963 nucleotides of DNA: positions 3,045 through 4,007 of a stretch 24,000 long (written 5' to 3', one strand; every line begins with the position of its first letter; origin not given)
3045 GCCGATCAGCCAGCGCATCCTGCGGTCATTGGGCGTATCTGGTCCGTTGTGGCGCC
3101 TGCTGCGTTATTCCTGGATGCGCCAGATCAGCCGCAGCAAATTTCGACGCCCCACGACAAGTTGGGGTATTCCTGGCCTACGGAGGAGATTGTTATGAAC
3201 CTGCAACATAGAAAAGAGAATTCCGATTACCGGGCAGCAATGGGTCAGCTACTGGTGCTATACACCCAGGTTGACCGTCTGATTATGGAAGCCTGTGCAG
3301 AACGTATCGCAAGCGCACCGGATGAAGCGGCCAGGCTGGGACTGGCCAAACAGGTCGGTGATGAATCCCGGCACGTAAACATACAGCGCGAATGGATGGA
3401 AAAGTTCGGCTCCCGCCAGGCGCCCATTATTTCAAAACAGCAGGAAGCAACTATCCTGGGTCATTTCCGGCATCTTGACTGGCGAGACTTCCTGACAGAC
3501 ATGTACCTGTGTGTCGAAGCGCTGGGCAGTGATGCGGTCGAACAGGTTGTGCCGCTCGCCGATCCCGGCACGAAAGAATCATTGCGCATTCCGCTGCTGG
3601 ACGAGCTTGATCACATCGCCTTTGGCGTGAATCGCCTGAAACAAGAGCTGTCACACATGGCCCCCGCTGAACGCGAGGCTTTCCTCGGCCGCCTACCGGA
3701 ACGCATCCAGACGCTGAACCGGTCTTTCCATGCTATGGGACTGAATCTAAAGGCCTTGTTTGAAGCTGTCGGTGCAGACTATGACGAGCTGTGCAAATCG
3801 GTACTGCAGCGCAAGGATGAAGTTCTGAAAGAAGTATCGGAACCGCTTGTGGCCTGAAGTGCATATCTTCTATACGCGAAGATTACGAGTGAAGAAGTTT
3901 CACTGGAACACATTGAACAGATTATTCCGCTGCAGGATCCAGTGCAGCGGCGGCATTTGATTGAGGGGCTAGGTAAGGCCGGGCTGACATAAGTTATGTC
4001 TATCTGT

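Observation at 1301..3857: Uncharacterised operon: secreted cupredoxin, B12-radical-SAM enzyme and translationally coupled diiron ferritin-like protein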

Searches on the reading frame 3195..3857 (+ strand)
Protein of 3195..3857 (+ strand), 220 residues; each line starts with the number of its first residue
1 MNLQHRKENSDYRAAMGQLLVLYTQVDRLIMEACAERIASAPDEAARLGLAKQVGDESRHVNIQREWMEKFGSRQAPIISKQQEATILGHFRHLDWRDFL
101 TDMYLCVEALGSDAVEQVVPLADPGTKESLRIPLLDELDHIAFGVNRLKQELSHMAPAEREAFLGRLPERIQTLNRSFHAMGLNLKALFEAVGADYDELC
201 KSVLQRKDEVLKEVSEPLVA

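Call 3: search_protein_families(library=pfam, proteins=[window:3195-3857:+], max_evalue=0.01)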
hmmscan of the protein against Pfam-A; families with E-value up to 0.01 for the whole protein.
window:3195-3857:+ (220 aa): 1 family
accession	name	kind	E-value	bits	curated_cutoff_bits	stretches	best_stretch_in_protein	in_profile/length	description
PF04305.20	DUF455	-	0.00048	20.2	34.3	1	47-171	96-223/247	Protein of unknown function (DUF455)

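Call 4: search_protein_families(library=ncbifam, proteins=[window:3195-3857:+], max_evalue=0.01)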
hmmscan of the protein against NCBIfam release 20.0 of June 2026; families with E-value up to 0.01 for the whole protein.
window:3195-3857:+ (220 aa): 0 families

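Call 8: find_homologous_proteins(query=window:3195-3857:+, max_evalue=0.001)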
Query window:3195-3857:+ (220 aa): 765 proteins with E <= 0.001 among 1323 candidates; the best 120 are listed.
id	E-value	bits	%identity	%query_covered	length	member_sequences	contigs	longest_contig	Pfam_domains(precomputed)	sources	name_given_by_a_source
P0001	3.5e-140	483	100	100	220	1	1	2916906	-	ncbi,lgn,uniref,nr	ncbi:hypothetical protein DFR30_0738 [Thiogranum longum]|uniref:tRNA-(MS[2]IO[6]A)-hydroxylase MiaE-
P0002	8.2e-129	446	93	100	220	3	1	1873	-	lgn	-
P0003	1.1e-124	432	90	100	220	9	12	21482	PF04305.21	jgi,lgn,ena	jgi:hypothetical protein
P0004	4.8e-123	427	89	100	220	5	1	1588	PF04305.21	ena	-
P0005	4.9e-120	417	87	100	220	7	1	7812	-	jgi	jgi:hypothetical protein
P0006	7.7e-119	413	86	99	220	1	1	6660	-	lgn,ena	-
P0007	3.4e-117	408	84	100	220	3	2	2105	-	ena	-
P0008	1.2e-116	406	85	100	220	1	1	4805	PF04305.21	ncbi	-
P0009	7.9e-116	403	84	100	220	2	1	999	-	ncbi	-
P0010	1.3e-114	399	82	100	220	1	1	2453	PF04305.21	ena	-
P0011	1.6e-114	399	82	100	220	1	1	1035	PF04305.21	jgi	jgi:hypothetical protein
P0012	7.2e-114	397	83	100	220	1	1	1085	PF04305.21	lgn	-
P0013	1.1e-110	386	80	100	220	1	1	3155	PF04305.21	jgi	jgi:hypothetical protein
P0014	4.8e-109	381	80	100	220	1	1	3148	PF04305.21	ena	-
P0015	3.4e-108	378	78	100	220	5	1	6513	-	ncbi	-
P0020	4.7e-106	371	78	100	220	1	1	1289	PF04305.21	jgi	-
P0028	9.6e-105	367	76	100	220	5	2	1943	PF04305.21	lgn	-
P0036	7.9e-103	361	75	100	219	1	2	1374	PF04305.21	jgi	jgi:hypothetical protein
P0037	9.4e-103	360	75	100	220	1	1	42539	PF04305.21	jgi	jgi:hypothetical protein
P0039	8.8e-102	357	75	100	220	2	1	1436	PF04305.21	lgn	-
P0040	9.0e-102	357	75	100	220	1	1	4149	PF04305.21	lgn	-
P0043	1.8e-101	356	75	100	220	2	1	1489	PF04305.21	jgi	jgi:hypothetical protein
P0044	2.4e-101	356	75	100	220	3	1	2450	PF13794.13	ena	-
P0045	2.7e-101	356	73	100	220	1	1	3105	PF04305.21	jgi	-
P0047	3.3e-101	355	75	100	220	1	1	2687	PF04305.21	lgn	-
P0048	3.4e-101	355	75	100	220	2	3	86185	PF04305.21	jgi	jgi:hypothetical protein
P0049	4.0e-101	355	74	100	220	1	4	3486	PF04305.21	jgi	jgi:hypothetical protein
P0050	4.2e-101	355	73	100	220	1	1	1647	PF04305.21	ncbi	-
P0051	5.7e-101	355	74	100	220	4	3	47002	PF04305.21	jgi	jgi:hypothetical protein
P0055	1.2e-100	354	74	100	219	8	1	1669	PF04305.21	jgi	jgi:hypothetical protein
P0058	1.9e-100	353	74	100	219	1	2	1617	PF04305.21,PF13794.13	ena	-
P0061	4.7e-100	352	75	100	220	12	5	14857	PF04305.21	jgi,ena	jgi:hypothetical protein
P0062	5.9e-100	351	73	98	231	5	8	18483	PF04305.21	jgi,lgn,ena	jgi:hypothetical protein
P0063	9.8e-100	351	72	100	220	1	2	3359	PF04305.21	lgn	-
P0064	1.6e-99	350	74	100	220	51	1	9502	PF04305.21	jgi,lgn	jgi:hypothetical protein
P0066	2.6e-99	349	73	100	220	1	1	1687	PF04305.21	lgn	-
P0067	4.8e-99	348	72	100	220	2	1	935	PF04305.21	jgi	jgi:hypothetical protein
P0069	8.1e-99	348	72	100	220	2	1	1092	PF04305.21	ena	-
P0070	8.8e-99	347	73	100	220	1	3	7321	PF04305.21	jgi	jgi:hypothetical protein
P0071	1.1e-98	347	73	100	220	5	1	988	PF04305.21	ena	-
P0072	2.2e-98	346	72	100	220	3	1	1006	PF04305.21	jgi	jgi:hypothetical protein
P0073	2.4e-98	346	70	100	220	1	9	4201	PF04305.21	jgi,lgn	-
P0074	2.4e-98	346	71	100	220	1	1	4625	PF04305.21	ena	-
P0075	3.4e-98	346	70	100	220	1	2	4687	PF04305.21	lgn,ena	-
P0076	3.4e-98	346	71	100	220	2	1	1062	PF04305.21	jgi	jgi:antitoxin component HigA of HigAB toxin-antitoxin module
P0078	4.0e-98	345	72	100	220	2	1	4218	PF04305.21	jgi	jgi:hypothetical protein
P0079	4.3e-98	345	70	100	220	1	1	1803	PF04305.21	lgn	-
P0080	4.4e-98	345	70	100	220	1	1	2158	PF04305.21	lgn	-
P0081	4.5e-98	345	72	100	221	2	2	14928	PF04305.21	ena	-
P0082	4.5e-98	345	71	100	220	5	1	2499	PF04305.21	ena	-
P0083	7.3e-98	344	72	100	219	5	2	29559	PF04305.21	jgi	-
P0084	7.6e-98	344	71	100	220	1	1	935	PF04305.21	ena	-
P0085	7.9e-98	344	70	100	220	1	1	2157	PF04305.21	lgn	-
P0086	8.5e-98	344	70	100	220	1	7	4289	PF04305.21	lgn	-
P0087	1.2e-97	344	70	100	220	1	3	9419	PF04305.21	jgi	jgi:antitoxin component HigA of HigAB toxin-antitoxin module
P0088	1.4e-97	344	70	100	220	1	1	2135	PF04305.21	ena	-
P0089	1.5e-97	343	70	100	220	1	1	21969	PF04305.21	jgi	jgi:antitoxin component HigA of HigAB toxin-antitoxin module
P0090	1.5e-97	343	70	100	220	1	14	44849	PF04305.21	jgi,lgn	-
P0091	1.6e-97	343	70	100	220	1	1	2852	PF04305.21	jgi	jgi:antitoxin component HigA of HigAB toxin-antitoxin module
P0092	1.6e-97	343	74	100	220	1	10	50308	PF04305.21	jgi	jgi:hypothetical protein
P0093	1.8e-97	343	70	100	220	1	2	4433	PF04305.21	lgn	-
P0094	2.0e-97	343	72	100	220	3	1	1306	PF04305.21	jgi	-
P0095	2.2e-97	343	70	100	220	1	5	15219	PF04305.21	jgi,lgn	jgi:antitoxin component HigA of HigAB toxin-antitoxin module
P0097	2.4e-97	343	71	100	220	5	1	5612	PF04305.21,PF13794.13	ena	-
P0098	2.7e-97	343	71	100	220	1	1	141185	PF04305.21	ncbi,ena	-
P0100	4.1e-97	342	70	100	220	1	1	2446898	PF04305.21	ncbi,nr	ncbi:MAG: hypothetical protein JSU62_02700 [Gammaproteobacteria bacterium]|nr:MAG: hypothetical prot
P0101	4.4e-97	342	70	100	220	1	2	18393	PF04305.21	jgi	jgi:antitoxin component HigA of HigAB toxin-antitoxin module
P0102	4.5e-97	342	71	100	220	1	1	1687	PF04305.21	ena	-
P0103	5.4e-97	342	70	100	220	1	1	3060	PF04305.21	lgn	-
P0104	5.5e-97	342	70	100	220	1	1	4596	PF04305.21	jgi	jgi:hypothetical protein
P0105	5.6e-97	342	70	100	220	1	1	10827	PF04305.21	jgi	jgi:antitoxin component HigA of HigAB toxin-antitoxin module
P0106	6.4e-97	341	72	100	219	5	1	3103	PF04305.21,PF13794.13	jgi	jgi:hypothetical protein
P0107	9.9e-97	341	71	100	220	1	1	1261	PF04305.21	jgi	jgi:hypothetical protein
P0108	1.2e-96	341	70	100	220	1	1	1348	PF04305.21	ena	-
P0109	1.3e-96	340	71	100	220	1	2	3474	PF04305.21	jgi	jgi:hypothetical protein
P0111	1.4e-96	340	71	100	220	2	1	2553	PF04305.21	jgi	-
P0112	2.4e-96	339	71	100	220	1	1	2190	PF04305.21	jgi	jgi:hypothetical protein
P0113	5.5e-96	338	69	100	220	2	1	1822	PF04305.21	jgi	-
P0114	5.6e-96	338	70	100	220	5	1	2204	PF04305.21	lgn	-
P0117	2.0e-95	336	70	100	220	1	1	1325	PF04305.21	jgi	-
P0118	2.1e-95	336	69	100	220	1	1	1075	PF04305.21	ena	-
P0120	4.9e-95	335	68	100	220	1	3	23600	PF04305.21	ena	-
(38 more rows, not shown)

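Call 10: find_encoding_contigs(protein=P0100, flank=8000, max_places=3)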
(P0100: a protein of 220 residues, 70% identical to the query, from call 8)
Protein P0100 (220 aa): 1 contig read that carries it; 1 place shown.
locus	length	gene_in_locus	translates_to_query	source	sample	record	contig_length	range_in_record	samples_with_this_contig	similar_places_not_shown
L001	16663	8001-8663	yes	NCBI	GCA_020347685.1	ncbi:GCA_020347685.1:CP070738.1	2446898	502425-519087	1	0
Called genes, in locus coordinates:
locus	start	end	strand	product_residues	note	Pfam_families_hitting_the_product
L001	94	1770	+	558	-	PF00575:S1 (weak), PF17092:PCB_OB (faint), PF23459:S1_RRP5 (faint), PF00575:S1, PF03074:GCS (faint), PF00575:S1, PF21710:Spt6_S1 (weak)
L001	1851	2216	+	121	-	PF00216:Bac_DNA_binding, PF18291:HU-HIG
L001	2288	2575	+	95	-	PF06305:LapA_dom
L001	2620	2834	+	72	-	-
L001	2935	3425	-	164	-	PF02075:RuvC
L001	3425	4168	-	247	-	PF20772:TACO1_YebC_N, PF01709:Transcrip_reg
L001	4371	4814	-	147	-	PF00293:NUDIX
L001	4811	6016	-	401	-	PF00152:tRNA-synt_2, PF02938:GAD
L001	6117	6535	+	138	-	PF13473:Cupredoxin_1, PF00127:Copper-bind (weak)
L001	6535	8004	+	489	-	PF02310:B12-binding, PF04055:Radical_SAM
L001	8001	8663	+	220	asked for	PF04305:DUF455 (faint)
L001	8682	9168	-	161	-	-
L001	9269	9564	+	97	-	PF00080:Sod_Cu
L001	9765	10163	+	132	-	-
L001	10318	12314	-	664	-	PF00375:SDF, PF00497:SBP_bac_3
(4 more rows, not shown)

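Call 11: find_encoding_contigs(protein=P0098, flank=8000, max_places=3)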
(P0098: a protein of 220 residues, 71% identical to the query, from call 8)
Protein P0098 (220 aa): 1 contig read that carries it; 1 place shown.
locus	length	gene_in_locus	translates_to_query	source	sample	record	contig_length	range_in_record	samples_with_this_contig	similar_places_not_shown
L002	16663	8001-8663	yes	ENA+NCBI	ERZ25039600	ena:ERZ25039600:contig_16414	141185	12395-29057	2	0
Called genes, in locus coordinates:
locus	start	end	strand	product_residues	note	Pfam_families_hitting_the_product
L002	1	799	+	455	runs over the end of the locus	PF14312:FG-GAP_2 (faint), PF01839:FG-GAP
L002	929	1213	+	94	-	PF00005:ABC_tran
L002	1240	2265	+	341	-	PF00005:ABC_tran (weak)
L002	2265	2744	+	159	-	PF02687:FtsX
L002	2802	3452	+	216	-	-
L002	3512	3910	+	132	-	PF02687:FtsX (weak)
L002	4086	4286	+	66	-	-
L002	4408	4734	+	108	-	PF07143:AttH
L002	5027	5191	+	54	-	PF17186:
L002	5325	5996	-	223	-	PF10604:Polyketide_cyc2, PF03364:Polyketide_cyc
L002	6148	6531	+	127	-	PF13473:Cupredoxin_1, PF00127:Copper-bind (weak)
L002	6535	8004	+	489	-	PF02310:B12-binding, PF04055:Radical_SAM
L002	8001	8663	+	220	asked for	PF04305:DUF455 (faint)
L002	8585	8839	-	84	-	-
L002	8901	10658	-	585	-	PF00672:HAMP, PF00015:MCPsignal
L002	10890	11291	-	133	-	-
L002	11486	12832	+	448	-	-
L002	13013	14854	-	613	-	PF00884:Sulfatase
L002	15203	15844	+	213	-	PF04358:DsrC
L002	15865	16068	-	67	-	-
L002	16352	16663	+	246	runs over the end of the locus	PF02622:DUF179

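Call 14: search_protein_representatives(protein=window:3195-3857:+)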
Query: 220 residues. Proteins with E-value up to 0.001 (for the whole library): 67; up to 1e-10: 33; up to 1e-30: 10. The best 67 are listed.
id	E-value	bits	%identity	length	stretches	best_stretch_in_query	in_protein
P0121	2.5e-76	272.4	54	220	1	5-220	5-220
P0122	1.2e-54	201.6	60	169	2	8-134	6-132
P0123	1.7e-53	197.9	74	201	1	3-127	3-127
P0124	4.9e-51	189.9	61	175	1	73-214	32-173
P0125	1.2e-47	178.7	58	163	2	5-93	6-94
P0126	2.1e-41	158.4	67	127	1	103-213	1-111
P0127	2.5e-33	132.0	39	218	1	15-200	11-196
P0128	1.9e-32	129.1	50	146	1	78-207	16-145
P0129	2.3e-32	128.9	56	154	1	78-189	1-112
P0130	3.9e-32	128.1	60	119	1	6-103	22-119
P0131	1.4e-30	123.0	58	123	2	5-97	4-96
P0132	2.3e-28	115.8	36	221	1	12-217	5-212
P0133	1.3e-25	106.9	33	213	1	18-205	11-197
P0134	5.8e-24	101.4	56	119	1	2-97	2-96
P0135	5.0e-23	98.4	76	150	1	5-70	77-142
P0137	2.3e-21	93.0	29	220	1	14-214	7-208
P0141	5.8e-19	85.1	28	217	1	11-218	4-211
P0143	1.0e-18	84.3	28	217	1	11-210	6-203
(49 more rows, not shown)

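Call 17: find_encoding_contigs(protein=P0127, flank=8000, max_places=3)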
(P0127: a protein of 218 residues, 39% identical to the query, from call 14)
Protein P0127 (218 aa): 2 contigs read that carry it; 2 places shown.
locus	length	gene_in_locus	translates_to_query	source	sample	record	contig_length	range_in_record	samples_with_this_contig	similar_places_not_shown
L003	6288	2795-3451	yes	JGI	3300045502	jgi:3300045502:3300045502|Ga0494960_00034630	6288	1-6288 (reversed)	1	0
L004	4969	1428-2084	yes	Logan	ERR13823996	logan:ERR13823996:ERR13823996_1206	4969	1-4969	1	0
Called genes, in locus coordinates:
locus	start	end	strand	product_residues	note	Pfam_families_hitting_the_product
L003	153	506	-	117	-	-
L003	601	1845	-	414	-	PF00270:DEAD, PF04851:ResIII (weak), PF00271:Helicase_C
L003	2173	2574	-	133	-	PF00571:CBS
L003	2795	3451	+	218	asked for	PF04305:DUF455 (faint)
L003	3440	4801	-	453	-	-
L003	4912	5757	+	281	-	PF04055:Radical_SAM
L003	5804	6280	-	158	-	PF22769:DCD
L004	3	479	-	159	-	?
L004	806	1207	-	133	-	PF00571:CBS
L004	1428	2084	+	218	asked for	PF04305:DUF455 (faint)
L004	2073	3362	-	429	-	PF26686:DUF8575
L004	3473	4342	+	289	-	PF04055:Radical_SAM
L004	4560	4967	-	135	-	?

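Call 19: find_encoding_contigs(protein=P0121, flank=8000, max_places=3)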
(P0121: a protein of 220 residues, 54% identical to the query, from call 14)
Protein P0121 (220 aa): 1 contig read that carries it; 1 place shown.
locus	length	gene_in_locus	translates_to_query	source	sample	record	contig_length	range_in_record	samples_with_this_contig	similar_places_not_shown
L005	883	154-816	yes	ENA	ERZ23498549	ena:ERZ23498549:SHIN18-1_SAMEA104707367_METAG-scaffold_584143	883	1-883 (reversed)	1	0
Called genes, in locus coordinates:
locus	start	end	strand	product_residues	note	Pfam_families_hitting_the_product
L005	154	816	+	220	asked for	-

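Call 20: find_encoding_contigs(protein=P0132, flank=8000, max_places=3)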
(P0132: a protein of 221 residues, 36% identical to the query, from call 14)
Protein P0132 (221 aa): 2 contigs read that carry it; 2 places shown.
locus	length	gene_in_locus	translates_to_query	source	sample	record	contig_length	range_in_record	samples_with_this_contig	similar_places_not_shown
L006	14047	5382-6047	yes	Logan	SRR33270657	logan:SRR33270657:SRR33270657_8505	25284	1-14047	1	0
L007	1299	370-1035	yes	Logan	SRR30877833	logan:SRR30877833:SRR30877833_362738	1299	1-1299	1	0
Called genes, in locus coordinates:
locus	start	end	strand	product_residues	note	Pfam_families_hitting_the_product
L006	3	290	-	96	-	?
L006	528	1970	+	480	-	PF02646:RmuC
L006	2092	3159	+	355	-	-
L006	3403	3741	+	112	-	PF04020:Phage_holin_4_2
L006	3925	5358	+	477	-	PF02310:B12-binding, PF04055:Radical_SAM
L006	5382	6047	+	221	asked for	PF13794:Ferritin_fold-like (weak)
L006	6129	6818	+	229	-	-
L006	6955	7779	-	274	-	PF00590:TP_methylase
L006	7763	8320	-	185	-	-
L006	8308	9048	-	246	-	PF00590:TP_methylase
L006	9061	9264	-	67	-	PF03884:YacG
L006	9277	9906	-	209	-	PF00677:Lum_binding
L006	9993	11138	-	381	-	PF00383:dCMP_cyt_deam_1, PF14437:MafB19-deam (weak), PF01872:RibD_C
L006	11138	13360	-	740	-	PF02092:tRNA_synt_2f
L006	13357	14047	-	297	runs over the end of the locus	PF02091:tRNA-synt_2e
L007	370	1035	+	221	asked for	PF13794:Ferritin_fold-like (weak)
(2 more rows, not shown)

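Call 21: find_encoding_contigs(protein=P0133, flank=8000, max_places=3)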
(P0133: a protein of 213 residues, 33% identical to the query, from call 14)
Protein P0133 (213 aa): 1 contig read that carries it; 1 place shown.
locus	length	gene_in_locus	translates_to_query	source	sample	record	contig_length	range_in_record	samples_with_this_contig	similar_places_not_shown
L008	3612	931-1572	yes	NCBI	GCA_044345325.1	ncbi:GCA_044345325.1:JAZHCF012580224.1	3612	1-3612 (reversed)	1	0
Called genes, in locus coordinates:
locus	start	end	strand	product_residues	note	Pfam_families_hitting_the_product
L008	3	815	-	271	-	?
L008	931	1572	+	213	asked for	-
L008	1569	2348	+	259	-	PF01209:Ubie_methyltran, PF13489:Methyltransf_23, PF13847:Methyltransf_31, PF08241:Methyltransf_11, PF08242:Methyltransf_12, PF13649:Methyltransf_25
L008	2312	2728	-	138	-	-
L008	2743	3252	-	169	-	-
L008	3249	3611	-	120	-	?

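Call 27: find_related_loci(query=A3, collection=genome_contigs, flank=8000)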
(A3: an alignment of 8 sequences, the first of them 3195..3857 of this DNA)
Query A3 (220 aa) in genome_contigs; peptide patterns used: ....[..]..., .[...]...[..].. (x = any residue, [..] = any of these).
88 stretches matched a pattern; 54 encode a relative of the query (tblastn E <= 1e-3); 54 distinct loci.
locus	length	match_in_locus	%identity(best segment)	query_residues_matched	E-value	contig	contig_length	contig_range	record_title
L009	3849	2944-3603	87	1-220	7e-132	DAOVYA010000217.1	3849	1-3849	MAG TPA_asm: Gammaproteobacteria bacterium isolate CSMAG_1771 CSMAG_1771_k141_5985580_length_3849_cov_9.0000, whole geno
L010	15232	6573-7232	76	1-220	6e-113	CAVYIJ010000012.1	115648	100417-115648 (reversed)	MAG: uncultured Halobacteria archaeon isolate MFD03551.bin.2.20 genome assembly, contig: contig_31563, whole genome shot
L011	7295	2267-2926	75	1-220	4e-112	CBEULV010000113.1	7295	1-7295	MAG TPA_asm: uncultured Gammaproteobacteria bacterium isolate SRR13515399_binner23_Refined_8 genome assembly, contig: ER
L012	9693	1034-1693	72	1-220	1e-107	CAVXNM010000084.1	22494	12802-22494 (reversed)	MAG: uncultured Gammaproteobacteria bacterium isolate MFD02923.bin.2.48 genome assembly, contig: contig_55321, whole gen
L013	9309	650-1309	72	1-220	2e-107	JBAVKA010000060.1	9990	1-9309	MAG: Gammaproteobacteria bacterium isolate MFD05464_ilm_asm_bin16 k127_261506, whole genome shotgun sequence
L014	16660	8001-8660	71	1-220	3e-107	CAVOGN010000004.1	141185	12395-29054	MAG: uncultured Gammaproteobacteria bacterium isolate MFD09779.bin.2.82 genome assembly, contig: contig_16414, whole gen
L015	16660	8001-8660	70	1-220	2e-106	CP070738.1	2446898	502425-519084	MAG: Gammaproteobacteria bacterium isolate bin397 chromosome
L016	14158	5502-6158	70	2-220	3e-105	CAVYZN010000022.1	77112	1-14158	MAG: uncultured Gammaproteobacteria bacterium isolate MFD02199.bin.2.112 genome assembly, contig: contig_55532, whole ge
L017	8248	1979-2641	68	2-220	9e-100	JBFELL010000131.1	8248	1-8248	MAG: Gammaproteobacteria bacterium isolate Mix_mud02.2020.12.48 k141_2461130_length_8248_cov_10.0000, whole genome shotg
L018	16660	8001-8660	68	1-220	1e-99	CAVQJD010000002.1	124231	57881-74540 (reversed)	MAG: uncultured Gammaproteobacteria bacterium isolate MFD09779.bin.2.64 genome assembly, contig: contig_27712, whole gen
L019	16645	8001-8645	65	1-215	3e-93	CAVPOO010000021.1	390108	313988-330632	MAG: uncultured Gammaproteobacteria bacterium isolate MFD09779.bin.2.228 genome assembly, contig: contig_66737, whole ge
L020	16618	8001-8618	65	10-215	9e-92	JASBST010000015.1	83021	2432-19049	MAG: Thiogranum sp. isolate BWSM_146 k141_1785929, whole genome shotgun sequence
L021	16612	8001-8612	68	12-215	3e-91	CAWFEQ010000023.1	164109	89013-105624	MAG: uncultured Gammaproteobacteria bacterium isolate MFD05684.bin.1.219 genome assembly, contig: contig_49422, whole ge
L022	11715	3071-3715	61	1-215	8e-91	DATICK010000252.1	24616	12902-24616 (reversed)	MAG TPA_asm: Sulfuricaulis sp. isolate SMAG_U16314 k141_1398262, whole genome shotgun sequence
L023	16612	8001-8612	68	12-215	1e-90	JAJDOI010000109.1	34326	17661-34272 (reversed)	MAG: Thiogranum sp. isolate MASpbin.12 k141_1531127, whole genome shotgun sequence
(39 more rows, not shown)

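Call 31: predict_structure(alignment_id=A2)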
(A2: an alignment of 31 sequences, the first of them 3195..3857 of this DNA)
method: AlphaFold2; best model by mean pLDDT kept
length: 220 residues; sequences in the alignment: 31
mean_pLDDT: 92.0   pTM: 0.88
mean pLDDT of the five models: 92.0, 90.8, 90.6, 90.6, 89.9
residues with pLDDT >= 90: 186; 70-90: 23; 50-70: 8; < 50: 3
segments of 3 or more residues with pLDDT < 50: none
pLDDT, mean of each block of 10 residues (from residue 1): 59 93 97 98 98 99 96 87 96 97 96 93 96 97 97 94 94 87 89 94 92 78
secondary structure, 60 per line:
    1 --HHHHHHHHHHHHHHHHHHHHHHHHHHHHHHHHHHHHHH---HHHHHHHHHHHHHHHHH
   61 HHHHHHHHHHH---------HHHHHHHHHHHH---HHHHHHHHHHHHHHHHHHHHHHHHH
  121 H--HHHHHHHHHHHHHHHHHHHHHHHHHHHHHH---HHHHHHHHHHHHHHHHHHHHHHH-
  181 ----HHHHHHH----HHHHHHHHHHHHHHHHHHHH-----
elements in order: H3-40 H44-71 H81-92 H96-121 H124-153 H157-179 H185-191 H196-215
